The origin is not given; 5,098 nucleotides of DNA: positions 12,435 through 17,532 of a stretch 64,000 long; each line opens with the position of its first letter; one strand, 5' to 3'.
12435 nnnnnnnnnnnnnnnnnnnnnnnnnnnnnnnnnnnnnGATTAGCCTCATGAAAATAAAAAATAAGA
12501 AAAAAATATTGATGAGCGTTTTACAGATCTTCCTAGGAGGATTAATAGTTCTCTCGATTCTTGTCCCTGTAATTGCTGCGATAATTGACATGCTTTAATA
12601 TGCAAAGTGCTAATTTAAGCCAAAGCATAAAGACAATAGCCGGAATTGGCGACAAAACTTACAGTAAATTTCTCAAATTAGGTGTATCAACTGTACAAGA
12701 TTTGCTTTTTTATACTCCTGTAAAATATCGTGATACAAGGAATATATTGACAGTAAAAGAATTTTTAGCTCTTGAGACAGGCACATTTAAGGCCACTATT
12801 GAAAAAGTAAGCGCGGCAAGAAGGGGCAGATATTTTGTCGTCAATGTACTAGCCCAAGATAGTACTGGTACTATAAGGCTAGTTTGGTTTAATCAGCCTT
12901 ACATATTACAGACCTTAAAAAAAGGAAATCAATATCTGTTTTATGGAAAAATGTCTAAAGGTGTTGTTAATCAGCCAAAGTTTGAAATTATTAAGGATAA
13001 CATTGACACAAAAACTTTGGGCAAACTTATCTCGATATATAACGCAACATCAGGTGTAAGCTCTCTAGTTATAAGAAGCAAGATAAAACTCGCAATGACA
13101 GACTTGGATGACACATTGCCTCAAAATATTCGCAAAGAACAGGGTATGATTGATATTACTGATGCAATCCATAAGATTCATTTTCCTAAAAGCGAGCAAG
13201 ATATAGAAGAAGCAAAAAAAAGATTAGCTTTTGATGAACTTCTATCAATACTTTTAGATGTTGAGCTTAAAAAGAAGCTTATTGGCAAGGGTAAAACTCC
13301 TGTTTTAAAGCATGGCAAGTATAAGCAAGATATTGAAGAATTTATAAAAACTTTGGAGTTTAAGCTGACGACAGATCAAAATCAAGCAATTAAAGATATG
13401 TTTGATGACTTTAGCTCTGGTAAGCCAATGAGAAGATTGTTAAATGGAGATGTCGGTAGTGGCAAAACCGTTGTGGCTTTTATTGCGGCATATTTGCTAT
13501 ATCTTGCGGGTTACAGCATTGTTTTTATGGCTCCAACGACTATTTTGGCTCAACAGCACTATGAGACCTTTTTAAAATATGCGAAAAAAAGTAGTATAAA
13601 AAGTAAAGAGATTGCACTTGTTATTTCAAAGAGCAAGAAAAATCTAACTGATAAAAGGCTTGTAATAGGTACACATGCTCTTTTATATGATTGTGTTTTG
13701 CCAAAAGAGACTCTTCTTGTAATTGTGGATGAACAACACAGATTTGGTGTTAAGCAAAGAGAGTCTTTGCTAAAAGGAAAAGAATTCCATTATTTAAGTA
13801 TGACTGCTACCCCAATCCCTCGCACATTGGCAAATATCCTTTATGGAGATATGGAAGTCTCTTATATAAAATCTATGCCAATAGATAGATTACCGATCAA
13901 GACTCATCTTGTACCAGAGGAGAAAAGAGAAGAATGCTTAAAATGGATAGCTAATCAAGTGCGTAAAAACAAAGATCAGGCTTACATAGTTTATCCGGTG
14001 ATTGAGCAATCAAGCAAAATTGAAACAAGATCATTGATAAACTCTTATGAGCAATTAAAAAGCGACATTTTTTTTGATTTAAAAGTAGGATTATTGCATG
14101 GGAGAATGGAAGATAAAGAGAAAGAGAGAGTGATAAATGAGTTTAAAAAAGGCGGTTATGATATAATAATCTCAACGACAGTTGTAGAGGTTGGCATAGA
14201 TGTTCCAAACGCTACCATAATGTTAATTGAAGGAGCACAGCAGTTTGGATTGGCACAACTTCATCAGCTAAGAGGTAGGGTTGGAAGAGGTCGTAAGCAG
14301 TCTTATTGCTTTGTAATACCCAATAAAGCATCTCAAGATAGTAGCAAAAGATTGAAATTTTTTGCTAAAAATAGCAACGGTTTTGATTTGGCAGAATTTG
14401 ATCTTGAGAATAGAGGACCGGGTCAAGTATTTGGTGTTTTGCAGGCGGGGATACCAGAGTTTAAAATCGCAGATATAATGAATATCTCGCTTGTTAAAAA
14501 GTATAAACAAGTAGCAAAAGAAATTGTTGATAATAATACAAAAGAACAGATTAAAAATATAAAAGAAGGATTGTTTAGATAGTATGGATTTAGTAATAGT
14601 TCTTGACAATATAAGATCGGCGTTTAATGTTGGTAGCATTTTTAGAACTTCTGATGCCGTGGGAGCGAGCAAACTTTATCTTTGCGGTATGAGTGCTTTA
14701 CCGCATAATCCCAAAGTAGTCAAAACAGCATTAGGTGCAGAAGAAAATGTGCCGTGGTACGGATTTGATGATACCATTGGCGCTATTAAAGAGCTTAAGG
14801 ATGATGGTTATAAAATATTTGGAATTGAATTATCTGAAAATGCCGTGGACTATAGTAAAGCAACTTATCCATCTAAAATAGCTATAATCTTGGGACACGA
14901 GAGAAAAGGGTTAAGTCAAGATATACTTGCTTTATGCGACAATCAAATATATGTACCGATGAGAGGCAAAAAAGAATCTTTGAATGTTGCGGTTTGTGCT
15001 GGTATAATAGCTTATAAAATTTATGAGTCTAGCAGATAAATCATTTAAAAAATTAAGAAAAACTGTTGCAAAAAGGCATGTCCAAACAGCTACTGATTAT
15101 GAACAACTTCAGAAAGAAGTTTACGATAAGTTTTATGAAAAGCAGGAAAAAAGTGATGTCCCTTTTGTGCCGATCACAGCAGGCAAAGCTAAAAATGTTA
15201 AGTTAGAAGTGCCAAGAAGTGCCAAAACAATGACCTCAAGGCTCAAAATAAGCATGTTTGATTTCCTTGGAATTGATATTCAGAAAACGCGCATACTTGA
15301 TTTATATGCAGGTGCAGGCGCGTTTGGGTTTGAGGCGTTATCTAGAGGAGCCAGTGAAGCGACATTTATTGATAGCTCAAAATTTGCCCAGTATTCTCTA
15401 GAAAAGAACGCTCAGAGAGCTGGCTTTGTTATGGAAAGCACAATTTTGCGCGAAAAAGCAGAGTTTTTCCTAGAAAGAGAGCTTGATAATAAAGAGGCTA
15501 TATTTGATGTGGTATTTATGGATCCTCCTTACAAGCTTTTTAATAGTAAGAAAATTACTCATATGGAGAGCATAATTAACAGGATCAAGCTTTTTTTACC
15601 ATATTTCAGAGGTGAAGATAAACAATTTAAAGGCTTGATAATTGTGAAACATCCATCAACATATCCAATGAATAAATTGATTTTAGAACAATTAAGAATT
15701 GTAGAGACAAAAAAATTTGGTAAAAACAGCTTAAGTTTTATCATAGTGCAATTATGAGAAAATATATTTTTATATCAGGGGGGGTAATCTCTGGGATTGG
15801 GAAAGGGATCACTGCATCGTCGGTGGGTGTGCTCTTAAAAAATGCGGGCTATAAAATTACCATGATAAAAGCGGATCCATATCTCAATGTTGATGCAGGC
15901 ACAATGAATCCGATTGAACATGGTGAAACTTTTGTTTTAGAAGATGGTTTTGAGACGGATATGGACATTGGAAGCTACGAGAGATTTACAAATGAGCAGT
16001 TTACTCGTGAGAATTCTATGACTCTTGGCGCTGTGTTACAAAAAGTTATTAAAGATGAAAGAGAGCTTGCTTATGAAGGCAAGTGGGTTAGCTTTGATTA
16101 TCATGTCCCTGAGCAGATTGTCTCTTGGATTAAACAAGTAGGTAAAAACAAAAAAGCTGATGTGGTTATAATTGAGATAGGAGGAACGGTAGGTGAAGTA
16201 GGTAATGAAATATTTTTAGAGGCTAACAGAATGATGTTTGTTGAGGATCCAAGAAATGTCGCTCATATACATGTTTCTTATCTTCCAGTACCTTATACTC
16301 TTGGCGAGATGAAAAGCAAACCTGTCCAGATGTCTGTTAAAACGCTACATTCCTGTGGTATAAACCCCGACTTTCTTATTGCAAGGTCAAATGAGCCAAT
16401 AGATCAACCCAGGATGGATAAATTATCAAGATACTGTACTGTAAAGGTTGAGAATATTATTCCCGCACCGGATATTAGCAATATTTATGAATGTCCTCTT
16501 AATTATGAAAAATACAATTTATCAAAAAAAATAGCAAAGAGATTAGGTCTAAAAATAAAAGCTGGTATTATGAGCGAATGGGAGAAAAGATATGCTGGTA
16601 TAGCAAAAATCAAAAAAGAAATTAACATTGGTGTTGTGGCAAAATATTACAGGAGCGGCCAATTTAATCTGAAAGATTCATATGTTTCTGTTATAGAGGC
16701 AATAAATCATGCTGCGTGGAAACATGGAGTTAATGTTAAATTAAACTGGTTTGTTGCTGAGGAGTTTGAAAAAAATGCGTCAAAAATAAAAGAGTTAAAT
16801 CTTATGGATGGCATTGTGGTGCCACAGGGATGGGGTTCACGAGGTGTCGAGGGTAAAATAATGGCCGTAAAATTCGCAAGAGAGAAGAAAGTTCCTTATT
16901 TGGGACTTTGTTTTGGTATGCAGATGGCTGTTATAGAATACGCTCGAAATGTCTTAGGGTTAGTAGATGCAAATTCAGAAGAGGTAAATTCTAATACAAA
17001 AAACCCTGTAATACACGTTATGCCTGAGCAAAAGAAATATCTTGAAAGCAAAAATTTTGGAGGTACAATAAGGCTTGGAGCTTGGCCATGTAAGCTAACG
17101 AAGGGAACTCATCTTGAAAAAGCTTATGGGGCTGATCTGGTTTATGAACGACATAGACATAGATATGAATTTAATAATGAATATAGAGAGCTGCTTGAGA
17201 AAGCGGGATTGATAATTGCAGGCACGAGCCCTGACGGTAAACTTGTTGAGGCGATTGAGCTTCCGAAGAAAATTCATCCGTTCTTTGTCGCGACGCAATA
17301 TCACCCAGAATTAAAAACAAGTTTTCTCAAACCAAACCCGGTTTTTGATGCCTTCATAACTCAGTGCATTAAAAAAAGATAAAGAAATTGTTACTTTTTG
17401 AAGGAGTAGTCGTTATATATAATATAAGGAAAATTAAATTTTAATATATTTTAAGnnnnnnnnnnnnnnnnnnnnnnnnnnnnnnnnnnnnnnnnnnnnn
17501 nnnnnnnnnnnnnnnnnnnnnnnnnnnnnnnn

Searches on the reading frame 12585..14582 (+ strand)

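Call 5: search_protein_families(library=pfam, proteins=[window:12585-14582:+], max_evalue=0.001)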
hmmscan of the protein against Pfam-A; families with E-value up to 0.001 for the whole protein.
window:12585-14582:+ (665 aa): 9 families
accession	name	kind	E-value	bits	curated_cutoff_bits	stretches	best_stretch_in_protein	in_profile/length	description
PF17191.10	RecG_wedge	-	4.1e-22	78.9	23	1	15-170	2-158/162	RecG wedge domain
PF00270.35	DEAD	-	2.7e-20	73.2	26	1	263-417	2-166/167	DEAD/DEAH box helicase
PF04851.21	ResIII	-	1.2e-18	68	22.5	1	259-410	2-162/164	Type III restriction enzyme, res subunit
PF00271.37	Helicase_C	-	1.4e-18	67.6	23.5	1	459-568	11-108/110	Helicase conserved C-terminal domain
PF19833.4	RecG_dom3_C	-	2.3e-07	31.2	26.8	1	598-655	3-62/87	ATP-dependent DNA helicase RecG, domain 3, C-terminal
PF13604.12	AAA_30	-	4.3e-06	27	27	1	261-397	2-110/191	AAA domain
PF22590.2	Cas3-like_C_2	-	1.8e-05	25.4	27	1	484-570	15-105/106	CRISPR-associated nuclease/helicase Cas3, C-terminal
PF18766.7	SWI2_SNF2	-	8.8e-05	22.7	26.7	1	289-413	26-158/221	SWI2/SNF2 ATPase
PF01336.31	tRNA_anti-codon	-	0.00052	20.3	27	0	86-135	18-67/75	OB-fold nucleic acid binding domain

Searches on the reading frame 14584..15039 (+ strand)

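Call 5: search_protein_families(library=pfam, proteins=[window:14584-15039:+], max_evalue=0.001)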
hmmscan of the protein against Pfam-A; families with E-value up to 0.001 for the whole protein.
window:14584-15039:+ (151 aa): 1 family
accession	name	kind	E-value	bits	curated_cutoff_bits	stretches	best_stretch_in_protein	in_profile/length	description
PF00588.24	SpoU_methylase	-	2.6e-41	141.5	29.7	1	3-144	2-142/142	SpoU rRNA Methylase family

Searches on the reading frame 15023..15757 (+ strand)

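Call 5: search_protein_families(library=pfam, proteins=[window:15023-15757:+], max_evalue=0.001)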
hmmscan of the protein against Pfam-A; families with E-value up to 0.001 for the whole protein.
window:15023-15757:+ (244 aa): 4 families
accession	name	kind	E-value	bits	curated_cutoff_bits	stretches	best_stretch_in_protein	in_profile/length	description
PF03602.21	Cons_hypoth95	-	2e-31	109.5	24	1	51-240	3-181/182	Conserved hypothetical protein 95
PF05175.20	MTS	-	6.9e-05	23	23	1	87-187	31-125/170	Methyltransferase small domain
PF02086.21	MethyltransfD12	-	0.00086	19.5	22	0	128-177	146-192/253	D12 class N6 adenine-specific DNA methyltransferase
PF13847.12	Methyltransf_31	-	0.00087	19.4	27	0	88-189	4-98/145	Methyltransferase domain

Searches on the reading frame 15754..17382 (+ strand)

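Call 5: search_protein_families(library=pfam, proteins=[window:15754-17382:+], max_evalue=0.001)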
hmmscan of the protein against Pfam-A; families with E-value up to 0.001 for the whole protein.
window:15754-17382:+ (542 aa): 4 families
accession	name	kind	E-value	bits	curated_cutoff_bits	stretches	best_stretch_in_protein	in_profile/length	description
PF06418.20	CTP_synth_N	-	9.3e-98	327.2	26.1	1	3-266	1-265/265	CTP synthase N-terminus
PF00117.34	GATase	-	4.7e-31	108.4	22.8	1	306-535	2-188/190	Glutamine amidotransferase class-I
PF07722.19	Peptidase_C26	-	3.4e-06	27.4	20.5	1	371-519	97-219/219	Peptidase C26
PF01656.29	CbiA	-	6.7e-06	26.5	25.4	1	13-102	8-87/125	CobQ/CobB/MinD/ParA nucleotide binding domain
